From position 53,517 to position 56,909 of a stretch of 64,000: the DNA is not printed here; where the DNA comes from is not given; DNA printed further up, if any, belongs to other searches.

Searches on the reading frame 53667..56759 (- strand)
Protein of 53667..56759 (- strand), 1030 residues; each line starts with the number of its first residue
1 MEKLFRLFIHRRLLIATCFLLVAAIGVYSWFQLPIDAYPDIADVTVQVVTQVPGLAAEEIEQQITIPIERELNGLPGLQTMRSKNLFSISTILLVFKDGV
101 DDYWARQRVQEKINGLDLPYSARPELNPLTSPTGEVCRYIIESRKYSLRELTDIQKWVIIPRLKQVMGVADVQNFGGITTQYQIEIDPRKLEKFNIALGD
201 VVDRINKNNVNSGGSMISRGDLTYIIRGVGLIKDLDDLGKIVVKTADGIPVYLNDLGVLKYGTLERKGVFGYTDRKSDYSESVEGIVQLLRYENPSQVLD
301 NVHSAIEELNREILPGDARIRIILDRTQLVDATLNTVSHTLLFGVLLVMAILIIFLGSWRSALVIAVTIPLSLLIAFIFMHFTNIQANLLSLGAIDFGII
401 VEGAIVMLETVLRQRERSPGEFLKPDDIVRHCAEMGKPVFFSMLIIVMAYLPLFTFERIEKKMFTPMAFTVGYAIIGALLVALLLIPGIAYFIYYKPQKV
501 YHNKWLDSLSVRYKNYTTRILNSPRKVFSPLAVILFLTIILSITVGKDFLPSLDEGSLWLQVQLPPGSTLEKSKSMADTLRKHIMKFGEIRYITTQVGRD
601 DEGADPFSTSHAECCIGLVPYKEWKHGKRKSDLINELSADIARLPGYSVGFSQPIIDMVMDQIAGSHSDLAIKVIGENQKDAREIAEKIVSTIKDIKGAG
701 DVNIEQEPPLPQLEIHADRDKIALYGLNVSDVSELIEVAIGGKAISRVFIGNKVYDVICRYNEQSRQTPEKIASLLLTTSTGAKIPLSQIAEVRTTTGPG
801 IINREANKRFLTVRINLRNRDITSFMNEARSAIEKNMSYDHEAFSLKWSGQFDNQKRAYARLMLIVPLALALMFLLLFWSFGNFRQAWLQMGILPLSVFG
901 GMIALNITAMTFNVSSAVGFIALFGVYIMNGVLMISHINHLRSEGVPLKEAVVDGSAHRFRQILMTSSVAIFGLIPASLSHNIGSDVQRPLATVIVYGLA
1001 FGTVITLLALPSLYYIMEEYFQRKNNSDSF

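Call 3: search_protein_families(library=pfam, proteins=[window:53667-56759:-], max_evalue=1)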
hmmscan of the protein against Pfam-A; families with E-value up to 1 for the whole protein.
window:53667-56759:- (1030 aa): 4 families
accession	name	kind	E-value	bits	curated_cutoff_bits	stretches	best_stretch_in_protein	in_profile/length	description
PF00873.25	ACR_tran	-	2.2e-249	830.6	28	1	5-1017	2-1020/1021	AcrB/AcrD/AcrF family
PF03176.21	MMPL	-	1.7e-06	27.6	20.5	1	330-492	138-301/333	MMPL family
PF02237.23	BPL_C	-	0.059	13.7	21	1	229-251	16-39/48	Biotin protein ligase C terminal domain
PF16916.11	ZT_dimer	-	0.2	12.1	26.7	0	671-708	39-77/78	Dimerisation domain of Zinc Transporter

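Call 4: search_protein_families(library=ncbifam, proteins=[window:53667-56759:-], max_evalue=1)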
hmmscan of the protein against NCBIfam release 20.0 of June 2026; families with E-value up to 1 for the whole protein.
window:53667-56759:- (1030 aa): 12 families
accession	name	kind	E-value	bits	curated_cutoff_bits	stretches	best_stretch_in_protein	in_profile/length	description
TIGR00914.1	2A0601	subfamily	1.3e-263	877.4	701.45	1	1-1023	2-1041/1051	CusA/CzcA family heavy metal efflux RND transporter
NF033617.1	RND_permease_2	subfamily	4.5e-155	518.1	1250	1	6-1018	2-1008/1009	multidrug efflux RND transporter permease subunit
NF000282.2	RND_permease_1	subfamily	6.3e-124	415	1250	1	6-1018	2-1028/1029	multidrug efflux RND transporter permease subunit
TIGR00915.1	2A0602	subfamily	1.8e-112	377.1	940.35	1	6-1027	3-1038/1050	efflux RND transporter permease subunit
NF007905.0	PRK10614.1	equivalog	2.9e-93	313.2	1774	1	3-1025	2-1016/1025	multidrug efflux RND transporter permease subunit MdtC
NF007133.0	PRK09579.1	equivalog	9.7e-91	304.8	1763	1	7-1020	6-1005/1017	multidrug efflux RND transporter permease subunit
NF007798.0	PRK10503.1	equivalog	1.2e-89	301.3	1584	1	6-1020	14-1025/1040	MdtB/MuxB family multidrug efflux RND transporter permease subunit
NF007131.0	PRK09577.1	equivalog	1.3e-77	261.5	1768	1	6-1026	3-1031/1045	multidrug efflux RND transporter permease subunit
NF007842.1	PRK10555.1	equivalog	2.8e-74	250.6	1854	1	7-1025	4-1034/1036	multidrug efflux RND transporter permease AcrD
NF000037.1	RND_perm_OqxB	exception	1.5e-56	191.9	2200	1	5-1023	4-1040/1050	multidrug efflux RND transporter permease subunit OqxB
NF011706.2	PRK15127.1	equivalog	9.3e-56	189.3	2150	1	7-1026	4-1038/1049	multidrug efflux RND transporter permease subunit AcrB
TIGR00921.1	2A067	subfamily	1.1e-06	27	351.9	2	860-1026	192-354/733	hydrophobe/amphiphile efflux-3 (HAE3) family transporter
